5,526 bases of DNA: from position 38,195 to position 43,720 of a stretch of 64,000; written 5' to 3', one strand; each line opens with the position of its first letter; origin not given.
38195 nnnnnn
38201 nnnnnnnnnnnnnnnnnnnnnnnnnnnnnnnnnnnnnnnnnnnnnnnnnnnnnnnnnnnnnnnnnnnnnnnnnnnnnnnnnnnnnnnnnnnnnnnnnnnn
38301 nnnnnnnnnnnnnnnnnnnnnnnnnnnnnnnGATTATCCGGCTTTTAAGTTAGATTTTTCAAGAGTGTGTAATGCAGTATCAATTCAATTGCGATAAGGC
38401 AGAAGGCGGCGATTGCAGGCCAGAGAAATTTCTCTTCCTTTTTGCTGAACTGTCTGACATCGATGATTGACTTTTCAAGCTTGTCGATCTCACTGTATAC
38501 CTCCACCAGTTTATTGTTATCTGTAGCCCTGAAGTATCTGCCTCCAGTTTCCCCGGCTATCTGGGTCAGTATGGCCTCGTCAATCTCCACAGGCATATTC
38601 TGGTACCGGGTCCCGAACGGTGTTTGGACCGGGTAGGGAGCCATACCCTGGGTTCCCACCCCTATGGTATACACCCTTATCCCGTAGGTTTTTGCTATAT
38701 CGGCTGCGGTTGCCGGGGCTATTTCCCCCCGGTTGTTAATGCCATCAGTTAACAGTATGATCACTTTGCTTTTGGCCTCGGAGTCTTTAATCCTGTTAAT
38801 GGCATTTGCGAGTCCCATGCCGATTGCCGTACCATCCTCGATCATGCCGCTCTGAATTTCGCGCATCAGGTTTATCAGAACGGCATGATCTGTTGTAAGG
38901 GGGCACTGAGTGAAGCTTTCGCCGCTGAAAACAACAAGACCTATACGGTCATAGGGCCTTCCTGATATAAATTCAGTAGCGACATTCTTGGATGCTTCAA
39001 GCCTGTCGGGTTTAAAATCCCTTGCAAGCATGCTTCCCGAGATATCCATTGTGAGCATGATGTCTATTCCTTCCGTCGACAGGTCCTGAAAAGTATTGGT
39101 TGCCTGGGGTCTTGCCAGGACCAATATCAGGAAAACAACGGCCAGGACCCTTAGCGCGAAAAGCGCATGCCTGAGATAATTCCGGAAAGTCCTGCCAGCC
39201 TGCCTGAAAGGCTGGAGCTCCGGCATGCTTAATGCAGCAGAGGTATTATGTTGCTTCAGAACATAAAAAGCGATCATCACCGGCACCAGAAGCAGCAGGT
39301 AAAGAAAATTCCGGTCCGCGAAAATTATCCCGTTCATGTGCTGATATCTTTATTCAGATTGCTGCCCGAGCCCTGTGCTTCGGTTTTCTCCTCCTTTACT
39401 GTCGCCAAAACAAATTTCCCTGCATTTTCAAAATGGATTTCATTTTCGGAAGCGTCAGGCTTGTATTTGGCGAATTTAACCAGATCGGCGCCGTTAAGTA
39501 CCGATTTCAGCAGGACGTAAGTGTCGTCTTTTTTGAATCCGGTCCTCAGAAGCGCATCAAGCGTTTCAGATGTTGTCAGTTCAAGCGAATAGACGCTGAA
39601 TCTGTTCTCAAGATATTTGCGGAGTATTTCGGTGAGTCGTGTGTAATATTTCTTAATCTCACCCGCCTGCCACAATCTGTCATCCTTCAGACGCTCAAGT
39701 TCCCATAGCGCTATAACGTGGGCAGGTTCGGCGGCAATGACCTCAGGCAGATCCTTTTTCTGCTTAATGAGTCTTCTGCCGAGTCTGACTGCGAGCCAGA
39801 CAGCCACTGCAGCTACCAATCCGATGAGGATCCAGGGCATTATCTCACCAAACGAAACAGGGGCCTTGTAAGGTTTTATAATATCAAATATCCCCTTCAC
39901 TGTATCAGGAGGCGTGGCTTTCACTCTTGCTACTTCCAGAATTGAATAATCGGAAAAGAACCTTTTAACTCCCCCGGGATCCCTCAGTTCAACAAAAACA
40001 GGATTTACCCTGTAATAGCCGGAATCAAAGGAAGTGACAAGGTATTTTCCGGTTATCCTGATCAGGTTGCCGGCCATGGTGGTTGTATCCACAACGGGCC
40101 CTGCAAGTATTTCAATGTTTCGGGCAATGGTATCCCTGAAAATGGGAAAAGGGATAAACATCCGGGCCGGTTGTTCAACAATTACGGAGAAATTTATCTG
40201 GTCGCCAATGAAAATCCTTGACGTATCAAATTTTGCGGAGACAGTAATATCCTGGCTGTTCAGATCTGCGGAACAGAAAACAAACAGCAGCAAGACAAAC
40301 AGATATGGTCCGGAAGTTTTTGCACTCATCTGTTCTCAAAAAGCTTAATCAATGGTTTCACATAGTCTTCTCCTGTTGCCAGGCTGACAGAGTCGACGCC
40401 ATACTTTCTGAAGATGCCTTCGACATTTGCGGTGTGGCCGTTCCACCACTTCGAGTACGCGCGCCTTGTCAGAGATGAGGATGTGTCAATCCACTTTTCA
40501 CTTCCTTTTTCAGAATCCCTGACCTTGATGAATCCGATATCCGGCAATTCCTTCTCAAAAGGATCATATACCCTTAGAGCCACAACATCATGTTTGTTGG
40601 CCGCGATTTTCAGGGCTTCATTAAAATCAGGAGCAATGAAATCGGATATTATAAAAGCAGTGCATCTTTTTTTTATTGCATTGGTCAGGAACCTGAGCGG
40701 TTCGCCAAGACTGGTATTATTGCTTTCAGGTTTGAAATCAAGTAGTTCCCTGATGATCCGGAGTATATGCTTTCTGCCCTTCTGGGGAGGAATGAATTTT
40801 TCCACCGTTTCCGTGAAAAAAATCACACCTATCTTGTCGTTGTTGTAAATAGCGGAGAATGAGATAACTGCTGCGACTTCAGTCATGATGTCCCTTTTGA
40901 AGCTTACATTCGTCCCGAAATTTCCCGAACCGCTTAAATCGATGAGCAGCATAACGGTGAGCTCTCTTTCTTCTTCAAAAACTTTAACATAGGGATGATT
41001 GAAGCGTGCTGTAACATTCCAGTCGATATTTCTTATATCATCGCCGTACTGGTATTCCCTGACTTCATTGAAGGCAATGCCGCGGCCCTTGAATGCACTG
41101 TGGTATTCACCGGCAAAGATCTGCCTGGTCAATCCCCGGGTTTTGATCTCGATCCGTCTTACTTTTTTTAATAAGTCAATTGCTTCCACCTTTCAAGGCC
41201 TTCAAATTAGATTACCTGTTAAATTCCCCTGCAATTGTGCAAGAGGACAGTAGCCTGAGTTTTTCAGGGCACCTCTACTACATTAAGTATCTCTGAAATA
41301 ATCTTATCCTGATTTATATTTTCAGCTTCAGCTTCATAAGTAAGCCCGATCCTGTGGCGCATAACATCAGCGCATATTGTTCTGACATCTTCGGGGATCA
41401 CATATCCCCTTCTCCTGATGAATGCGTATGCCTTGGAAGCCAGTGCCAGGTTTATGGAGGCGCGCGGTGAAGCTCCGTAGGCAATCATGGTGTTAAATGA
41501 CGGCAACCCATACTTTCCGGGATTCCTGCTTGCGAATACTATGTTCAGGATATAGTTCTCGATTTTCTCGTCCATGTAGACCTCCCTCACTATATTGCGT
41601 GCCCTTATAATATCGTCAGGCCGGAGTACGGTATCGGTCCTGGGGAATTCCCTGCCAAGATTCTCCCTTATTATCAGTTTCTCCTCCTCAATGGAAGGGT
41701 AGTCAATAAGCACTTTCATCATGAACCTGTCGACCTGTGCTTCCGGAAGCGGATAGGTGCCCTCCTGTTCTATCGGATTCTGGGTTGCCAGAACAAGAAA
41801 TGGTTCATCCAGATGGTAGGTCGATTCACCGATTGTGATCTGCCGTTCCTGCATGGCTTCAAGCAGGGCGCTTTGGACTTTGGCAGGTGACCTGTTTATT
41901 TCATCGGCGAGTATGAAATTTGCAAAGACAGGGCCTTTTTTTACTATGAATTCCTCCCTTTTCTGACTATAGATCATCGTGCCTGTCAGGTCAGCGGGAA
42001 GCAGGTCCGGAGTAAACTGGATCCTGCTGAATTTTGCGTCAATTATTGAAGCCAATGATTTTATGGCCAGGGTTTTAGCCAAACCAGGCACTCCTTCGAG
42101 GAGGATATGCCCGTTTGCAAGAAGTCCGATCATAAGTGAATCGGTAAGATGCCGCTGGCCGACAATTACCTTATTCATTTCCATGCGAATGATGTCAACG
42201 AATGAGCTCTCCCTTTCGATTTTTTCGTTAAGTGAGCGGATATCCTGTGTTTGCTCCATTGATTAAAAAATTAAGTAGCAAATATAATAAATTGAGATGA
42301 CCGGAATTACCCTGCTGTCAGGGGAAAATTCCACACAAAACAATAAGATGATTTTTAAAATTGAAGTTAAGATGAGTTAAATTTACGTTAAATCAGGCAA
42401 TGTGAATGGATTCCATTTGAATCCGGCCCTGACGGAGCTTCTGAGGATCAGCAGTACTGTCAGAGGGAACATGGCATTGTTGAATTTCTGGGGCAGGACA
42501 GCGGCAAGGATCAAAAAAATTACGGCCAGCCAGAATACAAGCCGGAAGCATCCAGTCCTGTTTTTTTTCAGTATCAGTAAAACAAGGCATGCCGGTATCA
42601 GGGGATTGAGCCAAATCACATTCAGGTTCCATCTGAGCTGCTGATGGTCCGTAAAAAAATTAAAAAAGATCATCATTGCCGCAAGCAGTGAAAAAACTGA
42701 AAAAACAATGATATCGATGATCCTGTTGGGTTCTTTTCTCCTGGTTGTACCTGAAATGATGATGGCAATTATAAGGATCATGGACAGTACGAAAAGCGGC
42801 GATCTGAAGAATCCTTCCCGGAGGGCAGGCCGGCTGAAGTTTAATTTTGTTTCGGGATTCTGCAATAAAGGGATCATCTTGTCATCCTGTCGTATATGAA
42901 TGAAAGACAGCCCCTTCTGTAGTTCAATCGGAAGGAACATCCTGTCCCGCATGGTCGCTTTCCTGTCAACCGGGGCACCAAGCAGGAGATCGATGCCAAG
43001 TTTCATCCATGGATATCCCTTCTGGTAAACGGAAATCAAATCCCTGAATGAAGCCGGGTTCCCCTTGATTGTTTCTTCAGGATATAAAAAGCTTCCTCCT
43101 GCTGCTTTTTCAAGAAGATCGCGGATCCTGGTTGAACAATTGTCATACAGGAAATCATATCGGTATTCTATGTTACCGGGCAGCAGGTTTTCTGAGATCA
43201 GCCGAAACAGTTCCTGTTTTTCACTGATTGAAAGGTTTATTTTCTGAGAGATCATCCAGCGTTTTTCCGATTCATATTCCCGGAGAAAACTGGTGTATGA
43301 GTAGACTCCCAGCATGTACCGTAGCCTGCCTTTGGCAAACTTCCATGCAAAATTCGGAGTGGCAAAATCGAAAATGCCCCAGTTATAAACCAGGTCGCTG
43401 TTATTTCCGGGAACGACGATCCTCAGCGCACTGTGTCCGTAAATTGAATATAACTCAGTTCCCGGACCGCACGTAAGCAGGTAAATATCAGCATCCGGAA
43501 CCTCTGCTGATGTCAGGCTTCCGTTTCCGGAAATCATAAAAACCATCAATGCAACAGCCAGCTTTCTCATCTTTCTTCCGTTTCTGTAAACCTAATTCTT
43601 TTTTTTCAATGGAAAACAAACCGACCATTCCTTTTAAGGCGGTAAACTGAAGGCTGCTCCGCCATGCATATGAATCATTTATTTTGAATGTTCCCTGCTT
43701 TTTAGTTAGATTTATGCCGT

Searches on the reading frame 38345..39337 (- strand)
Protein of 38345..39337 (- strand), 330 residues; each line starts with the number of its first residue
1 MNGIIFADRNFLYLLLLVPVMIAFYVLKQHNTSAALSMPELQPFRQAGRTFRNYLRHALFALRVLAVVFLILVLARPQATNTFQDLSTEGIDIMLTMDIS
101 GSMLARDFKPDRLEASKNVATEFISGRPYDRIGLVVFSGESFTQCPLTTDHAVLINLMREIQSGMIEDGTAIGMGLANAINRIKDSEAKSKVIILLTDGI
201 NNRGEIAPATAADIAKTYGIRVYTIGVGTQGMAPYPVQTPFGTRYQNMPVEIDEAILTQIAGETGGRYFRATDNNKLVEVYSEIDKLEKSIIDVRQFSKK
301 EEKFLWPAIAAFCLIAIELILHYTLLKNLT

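Call 19: search_protein_families(library=pfam, proteins=[window:38345-39337:-])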
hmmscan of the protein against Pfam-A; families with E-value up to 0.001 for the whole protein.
window:38345-39337:- (330 aa): 5 families
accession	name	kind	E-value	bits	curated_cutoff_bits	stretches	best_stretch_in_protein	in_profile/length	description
PF00092.34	VWA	-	3e-23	83.3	23.8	1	92-281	1-172/174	von Willebrand factor type A domain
PF13519.12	VWA_2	-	1.8e-19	70.7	27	1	93-199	1-106/107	von Willebrand factor type A domain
PF07584.16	BatA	-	6.2e-10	39.8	25.9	1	5-77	3-77/77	Aerotolerance regulator N-terminal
PF01882.25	DUF58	-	3e-06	27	23.4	1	91-212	36-151/216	Protein of unknown function DUF58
PF06707.17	DUF1194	-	0.00027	20.6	27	0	167-231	92-158/206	Protein of unknown function (DUF1194)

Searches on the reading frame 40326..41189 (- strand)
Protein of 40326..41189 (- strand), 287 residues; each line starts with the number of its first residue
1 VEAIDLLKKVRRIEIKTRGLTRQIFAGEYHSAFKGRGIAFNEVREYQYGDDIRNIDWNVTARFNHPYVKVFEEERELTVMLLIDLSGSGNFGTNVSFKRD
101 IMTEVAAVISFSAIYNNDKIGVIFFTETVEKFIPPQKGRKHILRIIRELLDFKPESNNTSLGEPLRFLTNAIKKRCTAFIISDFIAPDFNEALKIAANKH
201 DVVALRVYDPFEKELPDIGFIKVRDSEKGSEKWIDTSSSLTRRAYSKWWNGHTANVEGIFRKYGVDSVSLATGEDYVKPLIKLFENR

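Call 20: search_protein_families(library=pfam, proteins=[window:40326-41189:-])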
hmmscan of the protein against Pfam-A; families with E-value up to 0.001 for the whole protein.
window:40326-41189:- (287 aa): 2 families
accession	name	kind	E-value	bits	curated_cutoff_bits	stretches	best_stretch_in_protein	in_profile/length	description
PF01882.25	DUF58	-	2.5e-76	256.1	23.4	1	42-252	1-213/216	Protein of unknown function DUF58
PF13519.12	VWA_2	-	2.4e-17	64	27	1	79-184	1-106/107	von Willebrand factor type A domain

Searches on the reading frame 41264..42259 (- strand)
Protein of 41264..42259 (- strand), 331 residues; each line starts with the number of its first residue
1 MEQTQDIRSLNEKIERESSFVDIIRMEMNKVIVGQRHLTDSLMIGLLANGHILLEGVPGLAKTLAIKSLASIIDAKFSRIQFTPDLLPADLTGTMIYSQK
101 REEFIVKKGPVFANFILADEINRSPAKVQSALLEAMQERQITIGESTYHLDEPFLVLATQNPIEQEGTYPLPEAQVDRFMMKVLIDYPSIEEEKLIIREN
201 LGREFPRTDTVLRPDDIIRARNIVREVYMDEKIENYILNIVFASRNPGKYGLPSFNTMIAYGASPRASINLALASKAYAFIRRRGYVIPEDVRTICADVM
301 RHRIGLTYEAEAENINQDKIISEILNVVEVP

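Call 20: search_protein_families(library=pfam, proteins=[window:41264-42259:-])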
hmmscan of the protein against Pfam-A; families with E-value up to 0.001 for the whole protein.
window:41264-42259:- (331 aa): 7 families
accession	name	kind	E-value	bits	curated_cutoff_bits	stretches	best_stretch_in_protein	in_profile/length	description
PF07726.17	AAA_3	-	3.1e-66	221.7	27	1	51-181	1-131/131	ATPase family associated with various cellular activities (AAA)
PF17863.7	AAA_lid_2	-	7e-20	71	22.7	1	257-324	7-74/74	AAA lid domain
PF20030.5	bpMoxR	-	1.6e-13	50.6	27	1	26-188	8-169/205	MoxR domain in the MoxR-vWA-beta-propeller ternary systems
PF07728.20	AAA_5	-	5.5e-13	49.5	22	1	51-179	1-139/139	AAA domain (dynein-related subfamily)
PF00493.29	MCM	-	6.9e-07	29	23.3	1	46-164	54-175/224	MCM P-loop domain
PF00004.35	AAA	-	0.00022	22.1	21.2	1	52-164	1-112/131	ATPase family associated with various cellular activities (AAA)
PF05496.18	RuvB_N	-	0.00064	19.9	27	0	49-143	33-115/159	Holliday junction DNA helicase RuvB P-loop domain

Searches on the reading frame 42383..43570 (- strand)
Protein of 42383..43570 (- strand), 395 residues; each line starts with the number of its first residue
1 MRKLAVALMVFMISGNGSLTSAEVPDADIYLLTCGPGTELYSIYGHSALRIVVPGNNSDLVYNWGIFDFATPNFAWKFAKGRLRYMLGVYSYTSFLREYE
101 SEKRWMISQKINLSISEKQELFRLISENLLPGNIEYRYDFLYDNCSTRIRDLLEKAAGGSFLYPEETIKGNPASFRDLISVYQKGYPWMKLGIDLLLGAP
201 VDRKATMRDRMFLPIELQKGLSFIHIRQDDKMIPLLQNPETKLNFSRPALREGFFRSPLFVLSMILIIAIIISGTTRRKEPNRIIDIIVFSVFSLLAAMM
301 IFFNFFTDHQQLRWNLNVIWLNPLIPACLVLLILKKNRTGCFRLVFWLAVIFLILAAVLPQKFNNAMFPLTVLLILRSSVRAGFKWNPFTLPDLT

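Call 20: search_protein_families(library=pfam, proteins=[window:42383-43570:-])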
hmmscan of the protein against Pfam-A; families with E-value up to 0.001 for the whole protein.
window:42383-43570:- (395 aa): 2 families
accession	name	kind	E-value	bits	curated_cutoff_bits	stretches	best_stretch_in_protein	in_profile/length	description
PF13387.12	Lnb_N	-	1.1e-27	97.1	22.2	1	24-177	11-171/175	Lnb N-terminal periplasmic domain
PF25221.1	5TMH_Lnb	-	2.3e-19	70.3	25.2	1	254-380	5-135/144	Lnb transmembrane domain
